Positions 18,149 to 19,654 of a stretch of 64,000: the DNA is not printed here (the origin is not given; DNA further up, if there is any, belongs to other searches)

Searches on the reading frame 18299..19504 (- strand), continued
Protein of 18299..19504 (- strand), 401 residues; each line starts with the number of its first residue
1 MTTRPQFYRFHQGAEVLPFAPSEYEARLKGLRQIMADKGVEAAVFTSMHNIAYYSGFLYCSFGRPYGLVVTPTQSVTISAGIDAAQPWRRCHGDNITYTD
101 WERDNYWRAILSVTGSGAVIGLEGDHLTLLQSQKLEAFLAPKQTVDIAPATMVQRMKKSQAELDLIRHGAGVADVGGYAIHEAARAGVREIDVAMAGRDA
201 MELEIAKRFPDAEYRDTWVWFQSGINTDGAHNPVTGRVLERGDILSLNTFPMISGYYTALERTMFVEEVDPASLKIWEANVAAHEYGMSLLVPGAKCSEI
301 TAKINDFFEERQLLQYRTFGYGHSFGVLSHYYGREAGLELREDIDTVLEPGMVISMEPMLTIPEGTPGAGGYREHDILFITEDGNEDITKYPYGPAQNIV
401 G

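Call 61: get_annotated_region(hit=H51, flank=3000)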
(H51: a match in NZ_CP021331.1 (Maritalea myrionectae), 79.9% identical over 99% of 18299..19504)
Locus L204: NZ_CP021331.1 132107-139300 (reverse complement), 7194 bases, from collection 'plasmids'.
description: Maritalea myrionectae strain HL2708#5 plasmid pHL2708X3, complete sequence
organism: Maritalea myrionectae (NCBI taxid 454601)
taxonomy: Bacteria; Pseudomonadota; Alphaproteobacteria; Hyphomicrobiales; Devosiaceae; Maritalea; Maritalea myrionectae
host: -; source: pure culture,Lava; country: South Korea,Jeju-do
typing (MOB-suite, as given by PLSDB): mobilizable; relaxase MOBF
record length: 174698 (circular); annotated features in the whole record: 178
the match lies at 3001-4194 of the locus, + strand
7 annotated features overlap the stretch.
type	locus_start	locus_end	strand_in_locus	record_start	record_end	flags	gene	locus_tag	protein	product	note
CDS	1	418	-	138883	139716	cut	-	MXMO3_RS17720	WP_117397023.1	ABC transporter permease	-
CDS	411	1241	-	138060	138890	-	-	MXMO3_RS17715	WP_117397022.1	ABC transporter ATP-binding protein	GO:0006810 - transport [Evidence IEA]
CDS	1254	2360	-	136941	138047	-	-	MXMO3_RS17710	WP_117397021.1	ABC transporter substrate-binding protein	-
CDS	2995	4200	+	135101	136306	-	-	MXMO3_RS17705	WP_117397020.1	aminopeptidase P family protein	-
CDS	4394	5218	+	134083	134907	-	-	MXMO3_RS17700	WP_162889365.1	prenyltransferase/squalene oxidase repeat-containing protein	-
CDS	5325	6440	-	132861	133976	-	-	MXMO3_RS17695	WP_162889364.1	DUF4147 domain-containing protein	-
CDS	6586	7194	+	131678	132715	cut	-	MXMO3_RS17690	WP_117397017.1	TRAP transporter substrate-binding protein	-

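Call 62: get_annotated_region(hit=H52, flank=3000)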
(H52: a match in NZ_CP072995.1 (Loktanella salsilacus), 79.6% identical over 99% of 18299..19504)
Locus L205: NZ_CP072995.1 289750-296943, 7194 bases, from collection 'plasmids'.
description: Loktanella salsilacus strain 1A07899 plasmid plas1, complete sequence
organism: Loktanella salsilacus (NCBI taxid 195913)
taxonomy: Bacteria; Pseudomonadota; Alphaproteobacteria; Rhodobacterales; Roseobacteraceae; Loktanella; Loktanella salsilacus
host: -; source: -; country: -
typing (MOB-suite, as given by PLSDB): non-mobilizable
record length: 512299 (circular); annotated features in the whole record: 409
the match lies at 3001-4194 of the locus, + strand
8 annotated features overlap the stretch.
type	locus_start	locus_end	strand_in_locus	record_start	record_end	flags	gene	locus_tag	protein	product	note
CDS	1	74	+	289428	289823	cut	-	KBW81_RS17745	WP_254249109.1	type II toxin-antitoxin system VapC family toxin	-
CDS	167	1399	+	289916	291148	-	-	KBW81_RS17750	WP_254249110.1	MFS transporter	GO:0055085 - transmembrane transport [Evidence IEA]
CDS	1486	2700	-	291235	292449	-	-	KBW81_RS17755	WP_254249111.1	AGE family epimerase/isomerase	-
CDS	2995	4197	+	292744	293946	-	-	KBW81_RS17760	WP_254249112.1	M24 family metallopeptidase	-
CDS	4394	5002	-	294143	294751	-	-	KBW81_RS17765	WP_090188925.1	TetR/AcrR family transcriptional regulator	GO:0006355 - regulation of DNA-templated transcription [Evidence IEA]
CDS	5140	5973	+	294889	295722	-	-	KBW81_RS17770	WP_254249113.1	xanthine dehydrogenase family protein subunit M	-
CDS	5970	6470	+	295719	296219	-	-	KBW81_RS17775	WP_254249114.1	(2Fe-2S)-binding protein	-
CDS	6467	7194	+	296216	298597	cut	-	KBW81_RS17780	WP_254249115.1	xanthine dehydrogenase family protein molybdopterin-binding subunit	-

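Call 63: get_annotated_region(hit=H53, flank=3000)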
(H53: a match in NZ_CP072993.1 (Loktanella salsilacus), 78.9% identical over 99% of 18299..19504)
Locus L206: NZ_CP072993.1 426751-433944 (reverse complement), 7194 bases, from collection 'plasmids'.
description: Loktanella salsilacus strain 1A07893 plasmid plas2, complete sequence
organism: Loktanella salsilacus (NCBI taxid 195913)
taxonomy: Bacteria; Pseudomonadota; Alphaproteobacteria; Rhodobacterales; Roseobacteraceae; Loktanella; Loktanella salsilacus
host: -; source: -; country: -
typing (MOB-suite, as given by PLSDB): non-mobilizable
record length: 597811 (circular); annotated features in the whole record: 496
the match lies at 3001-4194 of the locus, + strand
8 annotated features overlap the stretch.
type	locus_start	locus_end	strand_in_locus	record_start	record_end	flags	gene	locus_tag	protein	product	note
CDS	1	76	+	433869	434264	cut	-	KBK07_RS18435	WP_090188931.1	type II toxin-antitoxin system VapC family toxin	-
CDS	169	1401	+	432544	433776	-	-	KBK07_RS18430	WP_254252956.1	MFS transporter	GO:0055085 - transmembrane transport [Evidence IEA]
CDS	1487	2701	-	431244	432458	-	-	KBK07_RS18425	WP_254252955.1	AGE family epimerase/isomerase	-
CDS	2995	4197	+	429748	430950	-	-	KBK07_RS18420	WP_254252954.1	M24 family metallopeptidase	-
CDS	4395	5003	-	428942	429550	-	-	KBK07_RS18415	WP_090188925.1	TetR/AcrR family transcriptional regulator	GO:0006355 - regulation of DNA-templated transcription [Evidence IEA]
CDS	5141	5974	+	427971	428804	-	-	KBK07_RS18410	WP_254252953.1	FAD binding domain-containing protein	-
CDS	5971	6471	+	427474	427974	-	-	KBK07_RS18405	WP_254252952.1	(2Fe-2S)-binding protein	-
CDS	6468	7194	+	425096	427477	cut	-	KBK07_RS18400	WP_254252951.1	xanthine dehydrogenase family protein molybdopterin-binding subunit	-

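Call 64: get_annotated_region(hit=H54, flank=3000)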
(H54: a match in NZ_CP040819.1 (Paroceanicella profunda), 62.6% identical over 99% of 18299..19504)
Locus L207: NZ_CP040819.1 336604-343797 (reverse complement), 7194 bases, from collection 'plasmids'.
description: Paroceanicella profunda strain D4M1 plasmid pD4M1A, complete sequence
organism: Paroceanicella profunda (NCBI taxid 2579971)
taxonomy: Bacteria; Pseudomonadota; Alphaproteobacteria; Rhodobacterales; Paracoccaceae; Paroceanicella; Paroceanicella profunda
host: -; source: Cell culture,Deep seawater from Mariana Trench; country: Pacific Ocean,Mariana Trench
typing (MOB-suite, as given by PLSDB): non-mobilizable; replicon rep_cluster_361
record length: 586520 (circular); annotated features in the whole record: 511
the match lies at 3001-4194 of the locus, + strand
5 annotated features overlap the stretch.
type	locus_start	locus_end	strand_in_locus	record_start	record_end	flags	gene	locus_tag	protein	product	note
CDS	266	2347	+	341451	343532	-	-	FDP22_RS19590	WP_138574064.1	ATP-dependent helicase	-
CDS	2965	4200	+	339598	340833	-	-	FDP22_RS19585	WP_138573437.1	aminopeptidase P family protein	-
CDS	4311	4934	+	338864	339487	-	-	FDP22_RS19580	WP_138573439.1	TetR/AcrR family transcriptional regulator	GO:0006355 - regulation of DNA-templated transcription [Evidence IEA]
CDS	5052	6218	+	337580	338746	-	-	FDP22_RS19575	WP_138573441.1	ABC transporter substrate-binding protein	-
CDS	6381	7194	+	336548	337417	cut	-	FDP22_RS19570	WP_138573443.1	branched-chain amino acid ABC transporter permease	GO:0015803 - branched-chain amino acid transport [Evidence IEA]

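Call 65: get_annotated_region(hit=H13, flank=3000)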
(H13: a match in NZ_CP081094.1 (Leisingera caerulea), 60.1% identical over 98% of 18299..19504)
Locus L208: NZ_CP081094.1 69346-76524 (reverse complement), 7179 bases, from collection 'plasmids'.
description: Leisingera caerulea strain S216 plasmid unnamed4, complete sequence
organism: Leisingera caerulea (NCBI taxid 506591)
taxonomy: Bacteria; Pseudomonadota; Alphaproteobacteria; Rhodobacterales; Roseobacteraceae; Leisingera; Leisingera caerulea
host: -; source: -; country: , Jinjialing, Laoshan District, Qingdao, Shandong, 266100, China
typing (MOB-suite, as given by PLSDB): non-mobilizable
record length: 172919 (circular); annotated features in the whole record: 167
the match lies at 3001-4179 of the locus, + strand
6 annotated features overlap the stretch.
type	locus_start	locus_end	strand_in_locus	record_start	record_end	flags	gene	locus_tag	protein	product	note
CDS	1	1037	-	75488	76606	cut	-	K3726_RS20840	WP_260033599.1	spermidine/putrescine ABC transporter substrate-binding protein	GO:0015846 - polyamine transport [Evidence IEA]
CDS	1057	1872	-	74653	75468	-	-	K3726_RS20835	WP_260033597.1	creatininase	GO:0046449 - creatinine metabolic process [Evidence IEA]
CDS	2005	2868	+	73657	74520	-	-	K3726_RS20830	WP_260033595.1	LysR substrate-binding domain-containing protein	-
CDS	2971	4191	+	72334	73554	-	-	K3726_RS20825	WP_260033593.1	M24 family metallopeptidase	-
CDS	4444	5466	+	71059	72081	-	-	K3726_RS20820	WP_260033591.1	GlxA family transcriptional regulator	-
CDS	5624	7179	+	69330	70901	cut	-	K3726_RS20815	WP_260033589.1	BCCT family transporter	GO:0071705 - nitrogen compound transport [Evidence IEA]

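Call 66: get_annotated_region(hit=H14, flank=3000)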
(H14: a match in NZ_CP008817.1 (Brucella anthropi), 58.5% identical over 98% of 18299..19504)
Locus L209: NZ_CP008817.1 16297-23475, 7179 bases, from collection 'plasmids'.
description: Brucella anthropi strain OAB plasmid 1, complete sequence
organism: Brucella anthropi (NCBI taxid 529)
taxonomy: Bacteria; Pseudomonadota; Alphaproteobacteria; Hyphomicrobiales; Brucellaceae; Brucella; Brucella anthropi
host: -; source: -; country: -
typing (MOB-suite, as given by PLSDB): non-mobilizable; replicon rep_cluster_25
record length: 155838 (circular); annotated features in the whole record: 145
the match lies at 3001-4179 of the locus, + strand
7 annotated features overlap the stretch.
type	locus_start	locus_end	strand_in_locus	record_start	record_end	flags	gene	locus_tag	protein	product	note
CDS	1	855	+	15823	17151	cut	-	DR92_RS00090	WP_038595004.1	TrbI/VirB10 family protein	-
CDS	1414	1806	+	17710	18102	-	-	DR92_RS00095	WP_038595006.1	hypothetical protein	-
CDS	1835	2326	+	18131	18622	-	-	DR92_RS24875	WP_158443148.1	hypothetical protein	-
CDS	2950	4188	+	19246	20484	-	-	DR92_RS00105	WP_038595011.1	M24 family metallopeptidase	-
CDS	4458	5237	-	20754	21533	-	-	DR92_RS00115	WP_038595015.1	creatininase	GO:0046449 - creatinine metabolic process [Evidence IEA]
CDS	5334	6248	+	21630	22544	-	-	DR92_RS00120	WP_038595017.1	LysR substrate-binding domain-containing protein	-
CDS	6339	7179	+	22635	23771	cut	-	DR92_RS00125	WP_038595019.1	spermidine/putrescine ABC transporter substrate-binding protein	GO:0015846 - polyamine transport [Evidence IEA]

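Call 67: get_annotated_region(hit=H55, flank=3000)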
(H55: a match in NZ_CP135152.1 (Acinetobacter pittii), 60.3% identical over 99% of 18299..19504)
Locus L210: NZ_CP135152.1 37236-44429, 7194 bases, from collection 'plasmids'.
description: Acinetobacter pittii strain AR3676 plasmid pAR3676_1, complete sequence
organism: Acinetobacter pittii (NCBI taxid 48296)
taxonomy: Bacteria; Pseudomonadota; Gammaproteobacteria; Moraxellales; Moraxellaceae; Acinetobacter; Acinetobacter pittii
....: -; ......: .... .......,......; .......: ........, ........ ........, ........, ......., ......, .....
typing (MOB-suite, as given by PLSDB): non-mobilizable; replicon rep_cluster_639
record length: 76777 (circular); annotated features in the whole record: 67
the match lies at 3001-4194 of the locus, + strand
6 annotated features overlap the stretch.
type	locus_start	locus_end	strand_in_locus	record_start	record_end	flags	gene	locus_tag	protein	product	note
CDS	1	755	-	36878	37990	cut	-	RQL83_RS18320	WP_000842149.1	S-(hydroxymethyl)glutathione dehydrogenase/class III alcohol dehydrogenase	GO:0006113 - fermentation [Evidence IEA]; GO:0009404 - toxin metabolic process [Evidence IEA]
CDS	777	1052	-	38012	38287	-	-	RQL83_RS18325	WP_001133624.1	metal/formaldehyde-sensitive transcriptional repressor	-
CDS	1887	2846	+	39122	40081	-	-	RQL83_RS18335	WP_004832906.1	GlxA family transcriptional regulator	-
CDS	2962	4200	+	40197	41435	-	-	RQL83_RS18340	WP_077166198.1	M24 family metallopeptidase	-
CDS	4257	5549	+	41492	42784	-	-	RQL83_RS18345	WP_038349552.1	MFS transporter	GO:0055085 - transmembrane transport [Evidence IEA]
CDS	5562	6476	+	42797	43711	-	yddG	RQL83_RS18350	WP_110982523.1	aromatic amino acid DMT transporter YddG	-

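Call 68: get_annotated_region(hit=H16, flank=3000)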
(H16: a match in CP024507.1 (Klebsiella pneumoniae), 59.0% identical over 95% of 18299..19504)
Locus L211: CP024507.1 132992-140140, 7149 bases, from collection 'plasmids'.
description: Klebsiella pneumoniae strain KSB2_1B plasmid unnamed1, complete sequence
organism: Klebsiella pneumoniae (NCBI taxid 573)
taxonomy: Bacteria; Pseudomonadota; Gammaproteobacteria; Enterobacterales; Enterobacteriaceae; Klebsiella; Klebsiella pneumoniae
host: -; source: Homo sapiens,rectal swab; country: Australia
typing (MOB-suite, as given by PLSDB): conjugative; replicon IncFIB; relaxase MOBH; mating-pair formation MPF_F
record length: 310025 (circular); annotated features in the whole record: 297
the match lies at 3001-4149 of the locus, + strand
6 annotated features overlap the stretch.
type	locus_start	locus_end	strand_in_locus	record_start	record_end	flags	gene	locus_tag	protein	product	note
CDS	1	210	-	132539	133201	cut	-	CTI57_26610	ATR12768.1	amino acid ABC transporter permease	-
CDS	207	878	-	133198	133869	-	-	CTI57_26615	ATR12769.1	amino acid ABC transporter permease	-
CDS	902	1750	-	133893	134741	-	-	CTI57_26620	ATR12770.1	ABC transporter substrate-binding protein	-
CDS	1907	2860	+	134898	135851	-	-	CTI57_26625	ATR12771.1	LysR family transcriptional regulator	-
CDS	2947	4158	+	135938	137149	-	-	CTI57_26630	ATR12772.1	creatininase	-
CDS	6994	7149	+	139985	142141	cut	-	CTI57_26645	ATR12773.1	AAA family ATPase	-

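Call 82: find_encoding_contigs(protein=P0125, flank=2500, max_places=3)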
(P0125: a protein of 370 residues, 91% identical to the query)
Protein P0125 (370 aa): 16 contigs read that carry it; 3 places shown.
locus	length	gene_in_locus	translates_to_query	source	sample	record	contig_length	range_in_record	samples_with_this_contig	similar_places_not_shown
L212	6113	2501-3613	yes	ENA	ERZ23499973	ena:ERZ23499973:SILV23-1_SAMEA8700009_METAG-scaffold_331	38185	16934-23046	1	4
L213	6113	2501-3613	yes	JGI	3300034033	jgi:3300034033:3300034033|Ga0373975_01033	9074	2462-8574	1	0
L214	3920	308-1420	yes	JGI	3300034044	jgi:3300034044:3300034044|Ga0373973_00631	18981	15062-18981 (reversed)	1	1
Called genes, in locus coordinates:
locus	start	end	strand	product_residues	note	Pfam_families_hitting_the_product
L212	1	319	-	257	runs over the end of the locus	PF04367:DUF502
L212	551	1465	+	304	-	PF00318:Ribosomal_S2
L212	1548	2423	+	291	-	PF00889:EF_TS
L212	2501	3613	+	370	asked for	PF02274:ADI (faint)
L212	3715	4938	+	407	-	PF02771:Acyl-CoA_dh_N, PF02770:Acyl-CoA_dh_M, PF00441:Acyl-CoA_dh_1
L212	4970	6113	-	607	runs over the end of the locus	PF13522:GATase_6, PF13537:GATase_7, PF01380:SIS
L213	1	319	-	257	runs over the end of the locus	PF04367:DUF502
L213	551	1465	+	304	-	PF00318:Ribosomal_S2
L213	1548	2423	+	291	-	PF00889:EF_TS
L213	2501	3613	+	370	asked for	PF02274:ADI (faint)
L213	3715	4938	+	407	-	PF02771:Acyl-CoA_dh_N, PF02770:Acyl-CoA_dh_M, PF00441:Acyl-CoA_dh_1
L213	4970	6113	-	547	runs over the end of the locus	?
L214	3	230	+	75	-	?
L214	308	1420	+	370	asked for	PF02274:ADI (faint)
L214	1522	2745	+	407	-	PF02771:Acyl-CoA_dh_N, PF02770:Acyl-CoA_dh_M, PF00441:Acyl-CoA_dh_1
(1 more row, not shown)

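Call 83: find_encoding_contigs(protein=P0130, flank=2500, max_places=2)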
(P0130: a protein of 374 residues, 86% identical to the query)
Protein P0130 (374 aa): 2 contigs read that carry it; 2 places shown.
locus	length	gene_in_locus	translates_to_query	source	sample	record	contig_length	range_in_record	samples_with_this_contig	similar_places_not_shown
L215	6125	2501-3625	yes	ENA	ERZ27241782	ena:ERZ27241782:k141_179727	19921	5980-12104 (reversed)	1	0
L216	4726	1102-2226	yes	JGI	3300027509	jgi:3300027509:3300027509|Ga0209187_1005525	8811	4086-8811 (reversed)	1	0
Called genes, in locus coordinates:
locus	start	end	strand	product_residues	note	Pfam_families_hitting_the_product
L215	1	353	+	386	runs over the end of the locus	PF01546:Peptidase_M20, PF07687:M20_dimer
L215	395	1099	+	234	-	PF01066:CDP-OH_P_transf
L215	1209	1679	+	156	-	PF01322:Cytochrom_C_2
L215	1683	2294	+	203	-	PF01292:Ni_hydr_CYTB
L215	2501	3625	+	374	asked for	-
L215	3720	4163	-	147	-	PF00072:Response_reg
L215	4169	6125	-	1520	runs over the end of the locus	PF01339:CheB_methylest, PF03705:CheR_N, PF01739:CheR, PF13596:PAS_10, PF00989:PAS (weak), PF13426:PAS_9 (weak), PF00512:HisKA, PF02518:HATPase_c, +4 more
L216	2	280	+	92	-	?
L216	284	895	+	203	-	PF01292:Ni_hydr_CYTB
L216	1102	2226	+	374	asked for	-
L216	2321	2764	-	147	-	PF00072:Response_reg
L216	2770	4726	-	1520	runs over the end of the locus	PF01339:CheB_methylest, PF03705:CheR_N, PF01739:CheR, PF13596:PAS_10, PF00989:PAS (weak), PF13426:PAS_9 (weak), PF00512:HisKA, PF02518:HATPase_c, +4 more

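Call 84: find_encoding_contigs(protein=P0128, flank=2500, max_places=2)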
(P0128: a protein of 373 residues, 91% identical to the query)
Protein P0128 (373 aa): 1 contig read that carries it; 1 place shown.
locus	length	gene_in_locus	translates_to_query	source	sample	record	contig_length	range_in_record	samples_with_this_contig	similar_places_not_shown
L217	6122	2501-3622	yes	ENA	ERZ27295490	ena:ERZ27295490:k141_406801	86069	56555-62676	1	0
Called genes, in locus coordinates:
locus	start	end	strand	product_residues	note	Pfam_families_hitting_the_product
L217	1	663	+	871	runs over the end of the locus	PF02861:Clp_N, PF13191:AAA_16 (faint), PF00004:AAA, PF17871:AAA_lid_9, PF00004:AAA, PF07724:AAA_2, PF07728:AAA_5, PF10431:ClpB_D2-small, +4 more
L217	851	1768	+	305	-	PF00174:Oxidored_molyb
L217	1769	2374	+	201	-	PF01794:Ferric_reduct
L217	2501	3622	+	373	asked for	-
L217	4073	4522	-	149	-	PF06240:COXG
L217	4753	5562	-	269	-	PF02625:XdhC_CoxI, PF13478:XdhC_C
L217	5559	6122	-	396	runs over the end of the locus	PF05762:VWA_CoxE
